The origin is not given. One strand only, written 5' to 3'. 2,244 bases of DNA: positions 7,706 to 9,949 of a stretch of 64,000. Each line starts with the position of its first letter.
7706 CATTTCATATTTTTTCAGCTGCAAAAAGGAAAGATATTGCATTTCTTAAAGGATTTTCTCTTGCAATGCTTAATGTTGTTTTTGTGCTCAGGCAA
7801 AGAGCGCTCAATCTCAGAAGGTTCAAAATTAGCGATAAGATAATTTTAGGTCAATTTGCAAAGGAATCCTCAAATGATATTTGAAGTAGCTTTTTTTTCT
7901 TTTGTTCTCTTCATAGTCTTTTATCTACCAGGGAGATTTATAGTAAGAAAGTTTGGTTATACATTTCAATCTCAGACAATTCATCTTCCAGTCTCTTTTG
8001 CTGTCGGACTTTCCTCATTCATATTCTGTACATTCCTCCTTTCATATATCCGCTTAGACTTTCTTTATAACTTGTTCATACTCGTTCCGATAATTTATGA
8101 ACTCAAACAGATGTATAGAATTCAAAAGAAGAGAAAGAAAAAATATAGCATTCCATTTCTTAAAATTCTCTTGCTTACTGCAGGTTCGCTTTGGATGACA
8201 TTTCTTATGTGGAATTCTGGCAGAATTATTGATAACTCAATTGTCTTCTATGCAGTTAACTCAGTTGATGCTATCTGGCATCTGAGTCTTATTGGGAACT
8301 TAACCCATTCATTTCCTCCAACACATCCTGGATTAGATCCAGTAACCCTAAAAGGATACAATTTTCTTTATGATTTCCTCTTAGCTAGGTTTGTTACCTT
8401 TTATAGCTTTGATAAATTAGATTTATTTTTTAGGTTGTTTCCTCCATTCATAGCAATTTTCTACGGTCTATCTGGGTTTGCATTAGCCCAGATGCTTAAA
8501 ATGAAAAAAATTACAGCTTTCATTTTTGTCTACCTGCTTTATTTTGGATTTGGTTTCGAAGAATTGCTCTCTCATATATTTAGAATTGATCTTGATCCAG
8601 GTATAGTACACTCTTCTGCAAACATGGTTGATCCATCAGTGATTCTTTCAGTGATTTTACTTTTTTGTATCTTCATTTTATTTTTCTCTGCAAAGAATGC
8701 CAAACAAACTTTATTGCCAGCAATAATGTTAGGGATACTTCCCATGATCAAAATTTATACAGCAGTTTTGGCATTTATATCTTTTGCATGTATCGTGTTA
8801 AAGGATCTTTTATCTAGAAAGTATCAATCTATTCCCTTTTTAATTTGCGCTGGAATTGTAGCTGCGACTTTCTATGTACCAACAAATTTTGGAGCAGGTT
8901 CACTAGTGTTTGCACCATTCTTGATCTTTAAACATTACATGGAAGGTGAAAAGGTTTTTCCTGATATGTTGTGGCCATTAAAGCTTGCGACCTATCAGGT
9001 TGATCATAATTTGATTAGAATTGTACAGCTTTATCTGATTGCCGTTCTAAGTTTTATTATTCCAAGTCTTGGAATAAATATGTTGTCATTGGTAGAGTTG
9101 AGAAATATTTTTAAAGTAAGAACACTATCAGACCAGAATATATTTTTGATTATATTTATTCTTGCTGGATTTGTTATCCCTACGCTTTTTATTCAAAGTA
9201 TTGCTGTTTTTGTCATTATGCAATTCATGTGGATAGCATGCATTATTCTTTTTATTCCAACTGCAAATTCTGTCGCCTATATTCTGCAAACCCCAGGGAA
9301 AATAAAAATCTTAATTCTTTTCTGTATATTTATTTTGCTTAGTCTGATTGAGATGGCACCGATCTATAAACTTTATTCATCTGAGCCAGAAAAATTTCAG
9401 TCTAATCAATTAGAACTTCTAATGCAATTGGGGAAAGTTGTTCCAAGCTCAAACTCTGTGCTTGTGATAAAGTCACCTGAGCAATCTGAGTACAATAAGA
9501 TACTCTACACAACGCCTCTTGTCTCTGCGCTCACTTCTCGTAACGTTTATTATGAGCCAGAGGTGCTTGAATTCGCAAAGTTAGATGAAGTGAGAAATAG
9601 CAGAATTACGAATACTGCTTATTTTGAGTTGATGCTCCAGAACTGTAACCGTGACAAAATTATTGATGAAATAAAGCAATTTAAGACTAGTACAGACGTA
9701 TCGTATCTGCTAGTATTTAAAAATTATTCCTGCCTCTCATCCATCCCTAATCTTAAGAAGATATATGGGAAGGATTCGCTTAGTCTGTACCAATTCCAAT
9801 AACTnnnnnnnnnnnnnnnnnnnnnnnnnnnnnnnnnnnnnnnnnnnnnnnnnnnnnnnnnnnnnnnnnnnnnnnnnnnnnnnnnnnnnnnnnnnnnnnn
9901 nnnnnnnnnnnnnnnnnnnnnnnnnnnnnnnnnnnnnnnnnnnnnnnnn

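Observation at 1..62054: A 62-kb, almost single-strand glycosylation mega-locus with at least 16 GT2/GT4 enzymes, at least 12 large GT-C-type membrane proteins, two flippases and two lipid-sugar synthases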

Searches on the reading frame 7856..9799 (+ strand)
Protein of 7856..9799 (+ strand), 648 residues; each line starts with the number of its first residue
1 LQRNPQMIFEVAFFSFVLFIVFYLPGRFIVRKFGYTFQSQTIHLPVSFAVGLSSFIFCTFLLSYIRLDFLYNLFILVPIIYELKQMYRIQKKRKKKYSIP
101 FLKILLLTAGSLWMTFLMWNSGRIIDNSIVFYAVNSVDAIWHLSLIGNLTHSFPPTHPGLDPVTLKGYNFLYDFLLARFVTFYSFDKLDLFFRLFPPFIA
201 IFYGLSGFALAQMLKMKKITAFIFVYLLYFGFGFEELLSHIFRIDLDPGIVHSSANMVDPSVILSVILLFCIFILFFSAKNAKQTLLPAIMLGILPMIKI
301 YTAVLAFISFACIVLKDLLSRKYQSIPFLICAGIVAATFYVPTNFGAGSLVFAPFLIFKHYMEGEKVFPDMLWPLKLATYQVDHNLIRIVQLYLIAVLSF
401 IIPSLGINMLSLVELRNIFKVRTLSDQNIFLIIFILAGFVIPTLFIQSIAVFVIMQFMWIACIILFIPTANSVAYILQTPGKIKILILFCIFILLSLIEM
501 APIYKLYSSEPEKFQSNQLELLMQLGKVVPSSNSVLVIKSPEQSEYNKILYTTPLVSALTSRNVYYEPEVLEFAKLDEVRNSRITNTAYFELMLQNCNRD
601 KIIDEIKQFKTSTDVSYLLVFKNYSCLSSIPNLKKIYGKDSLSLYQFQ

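Call 3: search_protein_families(library=pfam, proteins=[window:7856-9799:+], max_evalue=0.001)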
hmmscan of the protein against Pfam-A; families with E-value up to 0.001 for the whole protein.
window:7856-9799:+ (648 aa): 0 families

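Call 16: search_protein_families(library=pfam, proteins=[window:7856-9799:+], max_evalue=10)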
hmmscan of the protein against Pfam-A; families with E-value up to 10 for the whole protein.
window:7856-9799:+ (648 aa): 0 families

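Call 17: search_protein_families(library=ncbifam, proteins=[window:7856-9799:+], max_evalue=1)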
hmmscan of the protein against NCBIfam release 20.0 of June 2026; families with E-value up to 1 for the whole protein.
window:7856-9799:+ (648 aa): 0 families

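Call 54: find_homologous_proteins(query=window:7874-9799:+, max_evalue=0.001)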
Query window:7874-9799:+ (642 aa): 55 proteins with E <= 0.001 among 8000 candidates.
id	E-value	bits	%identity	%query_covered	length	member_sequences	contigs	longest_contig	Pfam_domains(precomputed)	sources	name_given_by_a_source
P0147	0.0e+0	1333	96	100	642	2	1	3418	-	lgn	-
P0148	0.0e+0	1139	80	100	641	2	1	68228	-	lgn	-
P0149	1.6e-182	627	48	100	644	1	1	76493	-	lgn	-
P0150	3.7e-146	507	42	99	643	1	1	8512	-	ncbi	-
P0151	3.7e-141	490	41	99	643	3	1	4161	-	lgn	-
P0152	1.1e-140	489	40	97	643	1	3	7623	-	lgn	-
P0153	1.3e-137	479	41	98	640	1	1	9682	-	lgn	-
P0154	3.7e-137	477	41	98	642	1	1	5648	-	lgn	-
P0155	3.7e-136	474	40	100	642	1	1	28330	-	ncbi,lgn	-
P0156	9.5e-136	472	42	98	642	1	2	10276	-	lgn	-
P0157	1.4e-135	472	39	98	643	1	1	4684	-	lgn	-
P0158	1.1e-133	466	40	97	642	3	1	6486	-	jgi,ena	-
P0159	4.7e-133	464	42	100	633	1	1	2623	-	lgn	-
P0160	8.9e-133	463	39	100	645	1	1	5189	-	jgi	jgi:hypothetical protein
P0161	1.0e-132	462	39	100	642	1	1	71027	-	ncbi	-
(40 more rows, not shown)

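Call 56: find_encoding_contigs(protein=P0148, flank=10000, max_places=2)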
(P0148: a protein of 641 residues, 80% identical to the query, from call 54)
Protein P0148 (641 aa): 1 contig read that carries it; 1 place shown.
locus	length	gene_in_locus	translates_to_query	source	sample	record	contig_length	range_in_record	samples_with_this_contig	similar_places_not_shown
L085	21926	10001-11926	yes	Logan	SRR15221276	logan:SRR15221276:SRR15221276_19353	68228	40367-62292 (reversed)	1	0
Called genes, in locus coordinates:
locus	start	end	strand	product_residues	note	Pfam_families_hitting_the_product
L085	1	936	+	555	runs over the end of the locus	PF10131:PTPS_related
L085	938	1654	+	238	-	PF00535:Glycos_transf_2, PF10111:Glyco_tranf_2_2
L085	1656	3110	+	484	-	PF01943:Polysacc_synt, PF13440:Polysacc_synt_3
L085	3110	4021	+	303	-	PF00535:Glycos_transf_2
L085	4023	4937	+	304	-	PF00535:Glycos_transf_2, PF13641:Glyco_tranf_2_3, PF13632:Glyco_trans_2_3 (faint), PF02709:Glyco_transf_7C (weak)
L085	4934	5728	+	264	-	PF00535:Glycos_transf_2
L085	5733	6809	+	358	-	PF13439:Glyco_transf_4 (faint), PF00534:Glycos_transf_1, PF13692:Glyco_trans_1_4, PF13524:Glyco_trans_1_2 (faint)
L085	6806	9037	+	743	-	PF09586:YfhO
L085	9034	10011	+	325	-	PF00535:Glycos_transf_2, PF13641:Glyco_tranf_2_3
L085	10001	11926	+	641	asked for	-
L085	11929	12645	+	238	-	PF00535:Glycos_transf_2, PF10111:Glyco_tranf_2_2 (weak), PF13641:Glyco_tranf_2_3 (weak)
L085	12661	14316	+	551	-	PF02366:PMT, PF13231:PMT_2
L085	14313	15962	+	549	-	PF02366:PMT (weak), PF13231:PMT_2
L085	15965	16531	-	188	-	-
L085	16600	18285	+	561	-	PF10131:PTPS_related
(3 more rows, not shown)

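Call 59: search_solved_structures(query=A5, max_evalue=10)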
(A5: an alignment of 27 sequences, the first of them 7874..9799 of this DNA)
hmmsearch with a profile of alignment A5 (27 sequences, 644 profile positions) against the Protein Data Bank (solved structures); distinct sequences matched with E-value up to 10: 0.

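Call 70: predict_structure(alignment_id=A5)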
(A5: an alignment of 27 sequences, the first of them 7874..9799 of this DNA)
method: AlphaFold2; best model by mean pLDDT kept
length: 642 residues; sequences in the alignment: 27
mean_pLDDT: 88.0   pTM: 0.90
mean pLDDT of the five models: 88.0, 87.9, 87.4, 87.3, 85.7
residues with pLDDT >= 90: 323; 70-90: 277; 50-70: 40; < 50: 2
segments of 3 or more residues with pLDDT < 50: none
pLDDT, mean of each block of 10 residues (from residue 1): 94 96 94 90 97 94 92 91 67 82 95 90 89 92 91 86 93 95 95 97 95 93 89 83 83 95 98 93 97 96 95 88 96 88 86 79 74 92 91 88 83 67 94 93 81 94 90 71 85 89 85 86 86 62 73 89 71 87 89 90 84 88 88 87 87
secondary structure, 60 per line:
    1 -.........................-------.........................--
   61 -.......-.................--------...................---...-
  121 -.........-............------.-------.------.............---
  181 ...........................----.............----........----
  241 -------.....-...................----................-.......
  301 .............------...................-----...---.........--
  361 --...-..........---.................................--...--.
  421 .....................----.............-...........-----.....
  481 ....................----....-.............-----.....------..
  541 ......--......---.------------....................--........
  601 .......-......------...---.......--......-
elements in order: H2-26 H34-58 H62-68 H70-86 H95-113 E117-119 E122-126 H127-130 H132-143 H165-177 H181-207 H212-224 H229-236 H248-252 H254-272 H277-292 H294-313 H320-338 E344-346 H350-358 H367-376 H380-412 H420-438 E439-441 H446-458 H460-470 H476-500 E505-508 H510-522 E528-532 H539-546 H549-554 H571-590 H593-607 E609-614 E627-633 E636-641

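Call 72: fold_search(model_id=the predicted structure, library=pdb)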
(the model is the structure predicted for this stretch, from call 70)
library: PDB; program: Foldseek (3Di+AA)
matches with E <= 10: 304; with E <= 0.001: 14
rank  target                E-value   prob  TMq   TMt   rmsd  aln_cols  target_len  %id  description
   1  8b6l_I                3.0e-07  1.00  0.45  0.43  14.3       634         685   12  Subtomogram average of the human Sec61-TRAP-OSTA-translocon (released 2022-12-07)
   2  7zlh_A                7.7e-07  1.00  0.42  0.41  13.0       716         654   12  Cryo-EM structure of C-mannosyltransferase CeDPY19, in apo state, bound to CMT2-Fab and anti-Fab nanobody (released 2023-01-11)
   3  8pn9_A                8.4e-07  1.00  0.44  0.43  13.8       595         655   13  Structure of human oligosaccharyltransferase OST-A complex bound to NGI-1 (released 2024-05-08)
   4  7zlg_A                1.6e-06  1.00  0.41  0.40  13.1       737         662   12  Cryo-EM structure of C-mannosyltransferase CeDPY19, in complex with acceptor peptide and bound to CMT2-Fab and anti-Fa (released 2023-01-11)
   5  7e9s_A                2.7e-06  1.00  0.42  0.33  13.8       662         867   12  Archaeal oligosaccharyltransferase AglB from Archaeoglobus fulgidus in complex with an inhibitory peptide and a dolich (released 2021-09-08)
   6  7zli_A                3.7e-06  1.00  0.43  0.42  12.8       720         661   12  Cryo-EM structure of C-mannosyltransferase CeDPY19, in complex with Dol25-P-Man and bound to CMT2-Fab and anti-Fab nan (released 2023-01-11)
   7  6gxc_A                6.9e-06  1.00  0.42  0.38  17.0       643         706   12  Bacterial oligosaccharyltransferase PglB in complex with an inhibitory peptide and a reactive lipid-linked oligosaccha (released 2018-11-14)
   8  8agb_A                8.2e-06  1.00  0.46  0.46  12.8       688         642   10  Structure of yeast oligosaccharylransferase complex with lipid-linked oligosaccharide bound (released 2022-12-07)
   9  6s7t_A                9.7e-06  1.00  0.43  0.40  15.7       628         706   11  Cryo-EM structure of human oligosaccharyltransferase complex OST-B (released 2019-12-18)
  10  8if8_C                1.8e-05  1.00  0.47  0.50  13.3       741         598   11  Arabinosyltransferase AftA (released 2023-05-31)
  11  5ogl_A                2.5e-05  1.00  0.44  0.41  15.3       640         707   11  Structure of bacterial oligosaccharyltransferase PglB in complex with an acceptor peptide and an lipid-linked oligosac (released 2017-10-25)
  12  3wak                  4.0e-05  1.00  0.37  0.30  16.7       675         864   12  Crystal structure of the Archaeoglobus fulgidus oligosaccharyltransferase (O29867_ARCFU) in the apo form (released 2013-10-30)
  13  8if8_B                4.5e-04  1.00  0.48  0.49  13.8       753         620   10  Arabinosyltransferase AftA (released 2023-05-31)
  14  5f15                  6.3e-04  1.00  0.40  0.46  13.5       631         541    9  Crystal Structure of ArnT from Cupriavidus metallidurans bound to Undecaprenyl phosphate (released 2016-02-17)
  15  6p25_B                3.7e-02  1.00  0.25  0.23   7.5       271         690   12  Structure of S. cerevisiae protein O-mannosyltransferase Pmt1-Pmt2 complex bound to the sugar donor and a peptide acce (released 2019-07-10)
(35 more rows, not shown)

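Call 87: find_encoding_contigs(protein=P0149, flank=10000, max_places=1)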
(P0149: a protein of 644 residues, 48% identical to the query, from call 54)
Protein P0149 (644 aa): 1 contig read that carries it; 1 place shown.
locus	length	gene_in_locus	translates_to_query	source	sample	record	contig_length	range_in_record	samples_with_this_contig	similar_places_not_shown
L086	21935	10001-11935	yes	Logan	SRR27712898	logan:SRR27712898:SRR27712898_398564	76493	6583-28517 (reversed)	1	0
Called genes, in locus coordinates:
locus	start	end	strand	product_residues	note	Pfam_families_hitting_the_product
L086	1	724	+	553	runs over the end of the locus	PF10131:PTPS_related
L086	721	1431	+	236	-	PF00535:Glycos_transf_2, PF10111:Glyco_tranf_2_2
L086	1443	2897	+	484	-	PF01943:Polysacc_synt, PF13440:Polysacc_synt_3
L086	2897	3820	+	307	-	PF00535:Glycos_transf_2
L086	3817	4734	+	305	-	PF00535:Glycos_transf_2, PF13641:Glyco_tranf_2_3, PF13632:Glyco_trans_2_3 (weak), PF02709:Glyco_transf_7C (weak)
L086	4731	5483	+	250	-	PF00535:Glycos_transf_2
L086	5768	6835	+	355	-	PF13439:Glyco_transf_4, PF00534:Glycos_transf_1, PF13692:Glyco_trans_1_4 (weak)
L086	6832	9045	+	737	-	PF09586:YfhO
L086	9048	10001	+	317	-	PF00535:Glycos_transf_2, PF13641:Glyco_tranf_2_3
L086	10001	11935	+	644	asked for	-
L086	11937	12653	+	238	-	PF00535:Glycos_transf_2, PF10111:Glyco_tranf_2_2 (weak), PF13641:Glyco_tranf_2_3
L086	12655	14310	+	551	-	PF02366:PMT, PF13231:PMT_2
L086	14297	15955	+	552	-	PF02366:PMT, PF13231:PMT_2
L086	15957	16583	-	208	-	-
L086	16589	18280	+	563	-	PF10131:PTPS_related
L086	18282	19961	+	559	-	-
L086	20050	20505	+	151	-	-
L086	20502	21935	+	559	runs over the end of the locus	PF13231:PMT_2 (weak)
